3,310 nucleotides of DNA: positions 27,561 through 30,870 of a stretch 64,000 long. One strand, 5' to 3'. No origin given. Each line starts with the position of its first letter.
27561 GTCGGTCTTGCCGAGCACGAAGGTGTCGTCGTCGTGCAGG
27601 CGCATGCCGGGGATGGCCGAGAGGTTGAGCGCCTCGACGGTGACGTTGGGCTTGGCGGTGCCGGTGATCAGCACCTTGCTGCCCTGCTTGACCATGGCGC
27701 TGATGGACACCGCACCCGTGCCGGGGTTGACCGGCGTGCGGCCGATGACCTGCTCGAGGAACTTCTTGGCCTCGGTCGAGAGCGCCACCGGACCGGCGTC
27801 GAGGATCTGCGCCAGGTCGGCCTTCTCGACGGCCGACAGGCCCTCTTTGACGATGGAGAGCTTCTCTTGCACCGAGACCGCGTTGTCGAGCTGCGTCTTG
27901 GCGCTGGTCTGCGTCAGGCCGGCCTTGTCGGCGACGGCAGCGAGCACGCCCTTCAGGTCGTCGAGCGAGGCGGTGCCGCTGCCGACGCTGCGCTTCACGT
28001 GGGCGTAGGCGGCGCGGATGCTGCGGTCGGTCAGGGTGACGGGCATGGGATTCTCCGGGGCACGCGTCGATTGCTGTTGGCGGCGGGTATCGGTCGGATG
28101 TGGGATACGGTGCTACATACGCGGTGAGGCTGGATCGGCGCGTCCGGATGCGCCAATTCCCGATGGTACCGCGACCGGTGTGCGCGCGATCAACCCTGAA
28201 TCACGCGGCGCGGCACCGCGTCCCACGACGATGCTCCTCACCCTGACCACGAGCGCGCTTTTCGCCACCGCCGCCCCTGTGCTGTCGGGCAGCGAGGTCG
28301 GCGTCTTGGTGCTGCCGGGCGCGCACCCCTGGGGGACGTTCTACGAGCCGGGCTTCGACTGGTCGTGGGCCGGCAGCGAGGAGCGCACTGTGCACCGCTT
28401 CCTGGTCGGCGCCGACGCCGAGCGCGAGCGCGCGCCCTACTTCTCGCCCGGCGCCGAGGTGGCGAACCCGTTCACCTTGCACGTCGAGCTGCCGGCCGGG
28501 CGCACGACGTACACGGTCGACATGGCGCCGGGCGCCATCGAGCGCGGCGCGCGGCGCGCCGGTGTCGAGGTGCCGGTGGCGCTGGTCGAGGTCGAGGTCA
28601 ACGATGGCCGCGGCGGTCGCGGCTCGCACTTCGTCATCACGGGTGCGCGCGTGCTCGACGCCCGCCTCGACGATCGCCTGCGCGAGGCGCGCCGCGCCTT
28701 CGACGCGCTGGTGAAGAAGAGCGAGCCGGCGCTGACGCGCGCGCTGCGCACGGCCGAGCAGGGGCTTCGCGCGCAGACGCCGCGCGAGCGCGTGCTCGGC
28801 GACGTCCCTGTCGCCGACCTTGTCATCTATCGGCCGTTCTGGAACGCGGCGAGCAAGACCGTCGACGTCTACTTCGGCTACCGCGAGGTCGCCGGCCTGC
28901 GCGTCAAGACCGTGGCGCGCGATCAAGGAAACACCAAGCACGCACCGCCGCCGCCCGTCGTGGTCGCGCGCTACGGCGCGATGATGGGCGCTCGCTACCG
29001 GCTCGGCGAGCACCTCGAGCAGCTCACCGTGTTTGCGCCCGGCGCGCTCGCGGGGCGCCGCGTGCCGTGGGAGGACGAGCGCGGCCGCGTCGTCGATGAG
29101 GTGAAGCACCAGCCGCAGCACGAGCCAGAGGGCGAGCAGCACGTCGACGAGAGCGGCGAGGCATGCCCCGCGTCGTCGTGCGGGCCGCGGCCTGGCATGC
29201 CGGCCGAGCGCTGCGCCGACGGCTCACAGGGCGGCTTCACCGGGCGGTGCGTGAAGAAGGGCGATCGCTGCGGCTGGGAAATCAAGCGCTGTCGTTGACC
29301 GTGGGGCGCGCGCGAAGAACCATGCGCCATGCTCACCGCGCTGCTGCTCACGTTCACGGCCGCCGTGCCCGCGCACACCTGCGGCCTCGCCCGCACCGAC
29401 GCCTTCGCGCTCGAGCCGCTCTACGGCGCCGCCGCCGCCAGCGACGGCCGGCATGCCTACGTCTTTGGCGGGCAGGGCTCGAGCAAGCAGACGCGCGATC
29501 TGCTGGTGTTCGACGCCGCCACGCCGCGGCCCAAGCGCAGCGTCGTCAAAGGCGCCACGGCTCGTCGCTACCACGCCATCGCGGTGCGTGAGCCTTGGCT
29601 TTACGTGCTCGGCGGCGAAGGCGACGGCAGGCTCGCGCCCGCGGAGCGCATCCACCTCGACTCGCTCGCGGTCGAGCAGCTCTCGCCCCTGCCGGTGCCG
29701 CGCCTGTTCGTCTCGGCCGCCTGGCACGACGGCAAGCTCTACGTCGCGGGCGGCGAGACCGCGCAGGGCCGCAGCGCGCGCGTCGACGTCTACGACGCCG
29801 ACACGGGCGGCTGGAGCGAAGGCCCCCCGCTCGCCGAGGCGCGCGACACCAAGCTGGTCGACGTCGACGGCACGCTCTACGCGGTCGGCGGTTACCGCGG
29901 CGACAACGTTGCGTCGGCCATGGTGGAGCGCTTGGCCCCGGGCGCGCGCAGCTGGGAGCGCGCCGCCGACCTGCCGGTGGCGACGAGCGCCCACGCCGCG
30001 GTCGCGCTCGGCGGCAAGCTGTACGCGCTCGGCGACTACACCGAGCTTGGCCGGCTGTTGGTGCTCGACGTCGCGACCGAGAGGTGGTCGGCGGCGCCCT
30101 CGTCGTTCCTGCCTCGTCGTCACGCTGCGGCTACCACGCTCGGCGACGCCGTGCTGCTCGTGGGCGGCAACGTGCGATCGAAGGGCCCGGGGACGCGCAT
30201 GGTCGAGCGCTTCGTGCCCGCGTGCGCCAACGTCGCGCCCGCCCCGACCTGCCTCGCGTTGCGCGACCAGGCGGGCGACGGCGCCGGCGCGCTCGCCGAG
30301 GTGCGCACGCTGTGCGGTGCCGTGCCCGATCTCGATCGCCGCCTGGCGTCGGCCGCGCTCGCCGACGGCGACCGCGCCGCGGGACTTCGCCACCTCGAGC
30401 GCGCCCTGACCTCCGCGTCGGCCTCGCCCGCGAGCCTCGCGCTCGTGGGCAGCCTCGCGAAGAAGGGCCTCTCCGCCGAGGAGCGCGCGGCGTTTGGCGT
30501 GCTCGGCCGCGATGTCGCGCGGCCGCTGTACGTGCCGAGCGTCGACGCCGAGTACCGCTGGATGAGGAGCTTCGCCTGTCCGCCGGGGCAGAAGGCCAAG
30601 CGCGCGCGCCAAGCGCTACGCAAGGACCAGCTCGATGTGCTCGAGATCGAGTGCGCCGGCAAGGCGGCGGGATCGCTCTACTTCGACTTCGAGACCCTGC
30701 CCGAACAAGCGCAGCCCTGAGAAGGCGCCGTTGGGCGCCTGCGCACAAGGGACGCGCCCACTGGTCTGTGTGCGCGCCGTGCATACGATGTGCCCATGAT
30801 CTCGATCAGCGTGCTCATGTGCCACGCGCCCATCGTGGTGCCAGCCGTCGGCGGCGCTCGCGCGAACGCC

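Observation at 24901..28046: Bacterial calpain-like (C2) cysteine protease apparently co-transcribed with a Gly-rich beta-helix-like lipoprotein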

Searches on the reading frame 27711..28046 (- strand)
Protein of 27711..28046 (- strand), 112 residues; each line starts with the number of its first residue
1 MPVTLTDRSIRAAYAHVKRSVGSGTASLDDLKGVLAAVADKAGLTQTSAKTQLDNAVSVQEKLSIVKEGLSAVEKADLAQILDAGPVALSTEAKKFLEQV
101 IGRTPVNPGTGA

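Call 46: search_protein_representatives(alignment_id=A3)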
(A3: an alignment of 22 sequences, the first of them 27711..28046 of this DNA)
Query: 22 sequences, 116 profile positions. Proteins with E-value up to 0.001 (for the whole library): 92; up to 1e-10: 51; up to 1e-30: 9. The best 92 are listed.
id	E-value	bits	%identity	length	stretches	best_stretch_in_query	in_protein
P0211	8.1e-36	138.8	-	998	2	1-115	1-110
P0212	5.7e-35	136.1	-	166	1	1-111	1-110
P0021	1.4e-34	134.8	-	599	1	1-116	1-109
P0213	1.6e-34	134.7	-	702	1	1-113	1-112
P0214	3.5e-34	133.6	-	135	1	3-110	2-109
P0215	5.7e-34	132.9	-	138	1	1-115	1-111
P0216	5.1e-33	129.8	-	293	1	1-113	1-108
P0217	1.7e-32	128.1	-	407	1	1-112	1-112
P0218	1.9e-32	127.9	-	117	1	1-112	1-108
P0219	6.4e-30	119.8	-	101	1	1-101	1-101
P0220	3.2e-29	117.6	-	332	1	3-106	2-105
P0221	2.0e-28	115.0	-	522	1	1-108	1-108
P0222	1.1e-27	112.6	-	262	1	1-111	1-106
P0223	2.7e-27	111.3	-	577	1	4-110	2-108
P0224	1.5e-25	105.8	-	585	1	1-112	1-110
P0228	4.8e-24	100.9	-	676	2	1-114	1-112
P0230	1.6e-23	99.2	-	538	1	3-112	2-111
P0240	9.1e-19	83.9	-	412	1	1-107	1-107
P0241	1.0e-18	83.7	-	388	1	1-106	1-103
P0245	7.8e-18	80.9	-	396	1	1-113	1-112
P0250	5.1e-15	71.8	-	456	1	4-106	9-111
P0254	4.7e-14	68.7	-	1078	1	4-115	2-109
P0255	1.1e-13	67.4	-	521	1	1-105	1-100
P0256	5.9e-13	65.1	-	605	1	8-108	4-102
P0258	2.4e-11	59.9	-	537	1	1-112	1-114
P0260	2.3e-10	56.8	-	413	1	28-110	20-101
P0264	7.1e-10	55.2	-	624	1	5-106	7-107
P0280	2.3e-06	43.8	-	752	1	1-108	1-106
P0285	6.3e-06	42.5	-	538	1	4-106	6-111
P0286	7.7e-06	42.2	-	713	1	4-98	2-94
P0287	8.5e-06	42.0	-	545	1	2-110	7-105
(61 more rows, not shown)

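Call 47: search_protein_families(library=pfam, proteins=[P0211, P0213, P0254, P0228, P0217, P0221, P0240, P0245, P0280, P0286], max_evalue=0.001)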
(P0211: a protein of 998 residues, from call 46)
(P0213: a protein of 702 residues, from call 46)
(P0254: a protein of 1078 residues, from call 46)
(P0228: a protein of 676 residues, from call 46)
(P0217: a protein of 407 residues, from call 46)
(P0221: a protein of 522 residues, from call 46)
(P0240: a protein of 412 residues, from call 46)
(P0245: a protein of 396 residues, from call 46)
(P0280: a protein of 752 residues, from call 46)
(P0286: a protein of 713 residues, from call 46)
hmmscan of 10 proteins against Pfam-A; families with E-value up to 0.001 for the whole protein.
P0211 (998 aa): 0 families

P0213 (702 aa): 2 families
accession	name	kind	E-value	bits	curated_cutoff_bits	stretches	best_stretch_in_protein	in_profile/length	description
PF00648.27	Peptidase_C2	-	1.3e-18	67.5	23.8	1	341-506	40-195/297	Calpain family cysteine protease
PF17936.7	Big_6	-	0.00054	20.6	27.6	0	241-297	22-78/83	Bacterial Ig domain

P0254 (1078 aa): 1 family
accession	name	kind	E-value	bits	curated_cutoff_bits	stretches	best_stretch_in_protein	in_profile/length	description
PF13475.11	DUF4116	-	1.4e-86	284.2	24.9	9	445-493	1-49/49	Domain of unknown function (DUF4116)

P0228 (676 aa): 1 family
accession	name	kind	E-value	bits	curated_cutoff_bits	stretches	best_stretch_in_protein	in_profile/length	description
PF00648.27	Peptidase_C2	-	4.1e-31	108.6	23.8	1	440-659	40-258/297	Calpain family cysteine protease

P0217 (407 aa): 2 families
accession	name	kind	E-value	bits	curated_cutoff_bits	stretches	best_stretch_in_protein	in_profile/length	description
PF00648.27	Peptidase_C2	-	1e-05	25.2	23.8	1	342-396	40-99/297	Calpain family cysteine protease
PF17936.7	Big_6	-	0.00048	20.8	27.6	0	111-202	2-81/83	Bacterial Ig domain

P0221 (522 aa): 1 family
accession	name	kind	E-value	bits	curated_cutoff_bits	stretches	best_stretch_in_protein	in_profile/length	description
PF07737.17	ATLF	-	9.6e-14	52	27.4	1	324-512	10-192/193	Anthrax toxin lethal factor, N- and C-terminal domain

P0240 (412 aa): 1 family
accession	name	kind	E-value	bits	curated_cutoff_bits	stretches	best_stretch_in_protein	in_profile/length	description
PF00648.27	Peptidase_C2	-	9e-19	68.1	23.8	1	174-379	48-245/297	Calpain family cysteine protease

P0245 (396 aa): 1 family
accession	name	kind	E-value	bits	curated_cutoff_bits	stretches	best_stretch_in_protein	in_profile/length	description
PF17936.7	Big_6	-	5.3e-08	33.4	27.6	1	107-185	1-76/83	Bacterial Ig domain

P0280 (752 aa): 1 family
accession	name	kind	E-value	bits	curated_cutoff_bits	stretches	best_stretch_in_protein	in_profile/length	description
PF00648.27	Peptidase_C2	-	1.3e-18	67.5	23.8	1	324-541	40-250/297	Calpain family cysteine protease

P0286 (713 aa): 1 family
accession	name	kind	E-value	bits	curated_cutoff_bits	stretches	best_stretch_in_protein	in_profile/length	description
PF00648.27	Peptidase_C2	-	1.8e-22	80.2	23.8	1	328-541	41-249/297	Calpain family cysteine protease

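Call 49: search_protein_families(library=pfam, proteins=[P0230, P0255, P0258, P0264, P0250, P0241, P0260, P0285, P0287, P0256], max_evalue=0.001)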
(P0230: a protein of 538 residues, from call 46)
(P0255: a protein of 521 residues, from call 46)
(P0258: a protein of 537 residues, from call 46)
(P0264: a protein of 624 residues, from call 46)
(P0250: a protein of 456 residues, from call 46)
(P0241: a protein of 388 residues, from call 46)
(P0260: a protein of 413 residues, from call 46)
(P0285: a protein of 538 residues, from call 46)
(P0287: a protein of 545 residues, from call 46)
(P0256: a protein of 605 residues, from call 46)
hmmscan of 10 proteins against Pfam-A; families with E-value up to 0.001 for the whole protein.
P0230 (538 aa): 0 families

P0255 (521 aa): 0 families

P0258 (537 aa): 0 families

P0264 (624 aa): 1 family
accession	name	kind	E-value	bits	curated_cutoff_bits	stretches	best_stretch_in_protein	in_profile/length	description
PF00648.27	Peptidase_C2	-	6.1e-27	94.9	23.8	1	379-617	42-294/297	Calpain family cysteine protease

P0250 (456 aa): 1 family
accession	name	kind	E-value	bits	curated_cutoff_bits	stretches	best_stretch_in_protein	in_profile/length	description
PF00648.27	Peptidase_C2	-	8.8e-07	28.7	23.8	1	353-455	43-140/297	Calpain family cysteine protease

P0241 (388 aa): 1 family
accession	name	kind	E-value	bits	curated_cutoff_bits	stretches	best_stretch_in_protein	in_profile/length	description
PF00648.27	Peptidase_C2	-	3.3e-32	112.2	23.8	1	153-366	40-253/297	Calpain family cysteine protease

P0260 (413 aa): 1 family
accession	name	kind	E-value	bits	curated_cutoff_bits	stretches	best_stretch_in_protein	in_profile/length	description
PF17936.7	Big_6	-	8.8e-05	23.1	27.6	1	103-167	1-59/83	Bacterial Ig domain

P0285 (538 aa): 0 families

P0287 (545 aa): 2 families
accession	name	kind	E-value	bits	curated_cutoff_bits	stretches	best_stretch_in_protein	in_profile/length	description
PF00648.27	Peptidase_C2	-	1e-36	127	23.8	1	323-530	39-253/297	Calpain family cysteine protease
PF17936.7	Big_6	-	3.6e-06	27.6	27.6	0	232-285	21-74/83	Bacterial Ig domain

P0256 (605 aa): 1 family
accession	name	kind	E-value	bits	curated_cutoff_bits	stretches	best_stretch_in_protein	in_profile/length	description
PF00648.27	Peptidase_C2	-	5.8e-21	75.3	23.8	1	346-590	43-262/297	Calpain family cysteine protease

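Call 51: find_encoding_contigs(protein=P0221, flank=5000, max_places=4)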
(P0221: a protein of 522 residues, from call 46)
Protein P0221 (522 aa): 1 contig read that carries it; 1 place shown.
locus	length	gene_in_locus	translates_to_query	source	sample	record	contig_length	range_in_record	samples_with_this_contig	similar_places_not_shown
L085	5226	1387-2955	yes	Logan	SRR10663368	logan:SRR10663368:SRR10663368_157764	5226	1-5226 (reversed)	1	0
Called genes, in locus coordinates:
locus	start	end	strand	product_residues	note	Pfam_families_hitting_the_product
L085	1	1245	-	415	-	?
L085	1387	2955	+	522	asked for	PF07737:ATLF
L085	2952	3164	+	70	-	-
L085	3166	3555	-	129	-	PF00903:Glyoxalase, PF22677:Ble-like_N, PF18029:Glyoxalase_6 (weak)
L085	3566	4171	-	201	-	-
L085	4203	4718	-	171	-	-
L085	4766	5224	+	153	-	?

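Call 60: find_encoding_contigs(protein=P0241, flank=3000, max_places=2)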
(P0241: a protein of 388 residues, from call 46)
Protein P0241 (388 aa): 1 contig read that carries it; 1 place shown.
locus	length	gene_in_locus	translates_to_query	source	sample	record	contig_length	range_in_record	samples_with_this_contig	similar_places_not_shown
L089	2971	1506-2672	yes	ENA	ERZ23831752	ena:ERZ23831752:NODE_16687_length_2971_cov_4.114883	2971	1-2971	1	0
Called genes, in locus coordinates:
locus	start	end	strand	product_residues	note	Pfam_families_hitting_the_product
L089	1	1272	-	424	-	?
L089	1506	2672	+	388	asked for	PF00648:Peptidase_C2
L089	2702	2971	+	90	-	?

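Call 61: find_encoding_contigs(protein=P0230, flank=3000, max_places=2)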
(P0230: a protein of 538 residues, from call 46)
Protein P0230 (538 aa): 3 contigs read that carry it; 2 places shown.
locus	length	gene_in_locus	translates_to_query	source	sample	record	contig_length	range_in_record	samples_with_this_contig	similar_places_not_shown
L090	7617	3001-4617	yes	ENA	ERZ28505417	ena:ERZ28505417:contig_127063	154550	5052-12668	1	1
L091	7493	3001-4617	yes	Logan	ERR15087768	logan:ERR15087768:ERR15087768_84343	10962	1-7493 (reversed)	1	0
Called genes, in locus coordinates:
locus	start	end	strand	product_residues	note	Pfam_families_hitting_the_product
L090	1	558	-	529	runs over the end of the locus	PF00561:Abhydrolase_1, PF12697:Abhydrolase_6 (faint), PF08386:Abhydrolase_4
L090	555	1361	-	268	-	PF00106:adh_short, PF08659:KR, PF13561:adh_short_C2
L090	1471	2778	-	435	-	PF14257:DUF4349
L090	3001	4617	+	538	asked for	-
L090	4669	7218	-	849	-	PF21348:RGL11_C (faint), PF01839:FG-GAP (faint), PF13517:FG-GAP_3 (weak)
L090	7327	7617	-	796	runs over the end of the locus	-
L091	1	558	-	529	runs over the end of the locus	PF00561:Abhydrolase_1, PF12697:Abhydrolase_6 (faint), PF08386:Abhydrolase_4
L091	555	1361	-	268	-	PF00106:adh_short, PF08659:KR, PF13561:adh_short_C2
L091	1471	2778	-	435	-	PF14257:DUF4349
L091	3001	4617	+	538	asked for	-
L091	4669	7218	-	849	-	PF21348:RGL11_C (faint), PF01839:FG-GAP (faint), PF13517:FG-GAP_3 (weak)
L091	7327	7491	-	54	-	?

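Call 62: find_encoding_contigs(protein=P0245, flank=3000, max_places=2)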
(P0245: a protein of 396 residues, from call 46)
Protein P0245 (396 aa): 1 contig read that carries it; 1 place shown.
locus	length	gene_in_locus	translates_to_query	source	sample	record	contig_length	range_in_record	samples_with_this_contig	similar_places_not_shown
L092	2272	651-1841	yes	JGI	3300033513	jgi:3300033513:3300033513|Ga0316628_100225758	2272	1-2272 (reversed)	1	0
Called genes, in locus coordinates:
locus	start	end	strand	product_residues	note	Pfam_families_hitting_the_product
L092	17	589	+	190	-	-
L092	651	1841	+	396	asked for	PF17936:Big_6 (weak)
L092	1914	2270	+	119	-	?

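Call 78: search_solved_structures(query=A3, max_evalue=10)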
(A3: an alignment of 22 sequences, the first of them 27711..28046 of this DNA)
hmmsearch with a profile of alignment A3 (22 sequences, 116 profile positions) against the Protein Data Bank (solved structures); distinct sequences matched with E-value up to 10: 0.

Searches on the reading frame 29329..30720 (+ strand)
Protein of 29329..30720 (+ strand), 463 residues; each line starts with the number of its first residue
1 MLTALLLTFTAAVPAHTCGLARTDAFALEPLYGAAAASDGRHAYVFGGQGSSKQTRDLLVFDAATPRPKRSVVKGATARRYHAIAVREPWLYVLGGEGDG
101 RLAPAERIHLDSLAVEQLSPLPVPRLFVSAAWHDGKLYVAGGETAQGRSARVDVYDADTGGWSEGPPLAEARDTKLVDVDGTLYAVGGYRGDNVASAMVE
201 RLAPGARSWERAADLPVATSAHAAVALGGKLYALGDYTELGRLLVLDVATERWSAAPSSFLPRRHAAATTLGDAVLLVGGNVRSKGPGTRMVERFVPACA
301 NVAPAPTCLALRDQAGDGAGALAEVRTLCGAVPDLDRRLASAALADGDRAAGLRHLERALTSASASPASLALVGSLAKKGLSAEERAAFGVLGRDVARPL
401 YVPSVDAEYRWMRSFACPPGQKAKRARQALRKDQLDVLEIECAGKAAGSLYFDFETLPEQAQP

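Call 3: search_protein_families(library=pfam, proteins=[window:29329-30720:+], max_evalue=0.01)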
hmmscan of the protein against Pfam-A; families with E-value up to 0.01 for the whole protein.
window:29329-30720:+ (463 aa): 11 families
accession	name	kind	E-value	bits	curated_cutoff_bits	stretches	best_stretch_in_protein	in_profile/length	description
PF24681.1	Kelch_KLHDC2_KLHL20_DRC7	-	1.6e-30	106.5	50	2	34-235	2-220/221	KLHDC2/KLHL20/DRC7 Kelch-repeats domain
PF01344.31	Kelch_1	-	2.9e-27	94.3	20.1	2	124-168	1-45/46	Kelch motif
PF13964.12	Kelch_6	-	3.5e-27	93.9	25.3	2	124-172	1-50/50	Kelch motif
PF25210.1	Kelch_FKB95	-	3e-16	60.3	70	3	173-259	35-126/268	FKB95, Kelch-repeats domain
PF13415.12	Kelch_3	-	3.4e-16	59.4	22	0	135-163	2-31/48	Galactose oxidase, central domain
PF13418.12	Kelch_4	-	1.6e-14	54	21.6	1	134-168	12-47/49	Galactose oxidase, central domain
PF07646.21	Kelch_2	-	3.2e-13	49.3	21.3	0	133-168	10-47/48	Kelch motif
PF24981.1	Beta-prop_ATRN-LZTR1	-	5e-10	39.6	50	1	116-284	31-223/289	Attractin/LZTR1 beta-propeller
PF24996.1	NANM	-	0.0001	21.8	45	0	129-237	12-125/350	N-acetylneuraminate epimerase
PF03478.24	Beta-prop_KIB1-4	-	0.00097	19.2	27.4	0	126-215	113-201/242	KIB1-4 beta-propeller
PF13854.13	Kelch_HCF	-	0.0041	16.9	113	0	75-144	187-259/345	Host cell factor, Kelch-repeats domain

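Call 6: search_protein_families(library=ncbifam, proteins=[window:29329-30720:+], max_evalue=0.01)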
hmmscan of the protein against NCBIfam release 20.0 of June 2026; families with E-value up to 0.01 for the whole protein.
window:29329-30720:+ (463 aa): 3 families
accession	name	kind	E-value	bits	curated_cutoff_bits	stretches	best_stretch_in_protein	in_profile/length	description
TIGR03548.1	mutarot_permut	subfamily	4.7e-07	29.3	243.2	1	84-230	69-217/323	cyclically-permuted mutarotase family protein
NF010730.0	PRK14131.1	subfamily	8.2e-05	21.5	416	0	240-290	196-244/384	N-acetylneuraminate epimerase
TIGR03547.1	muta_rot_YjhT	subfamily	0.0014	17.8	256.35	0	237-293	164-218/346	YjhT family mutarotase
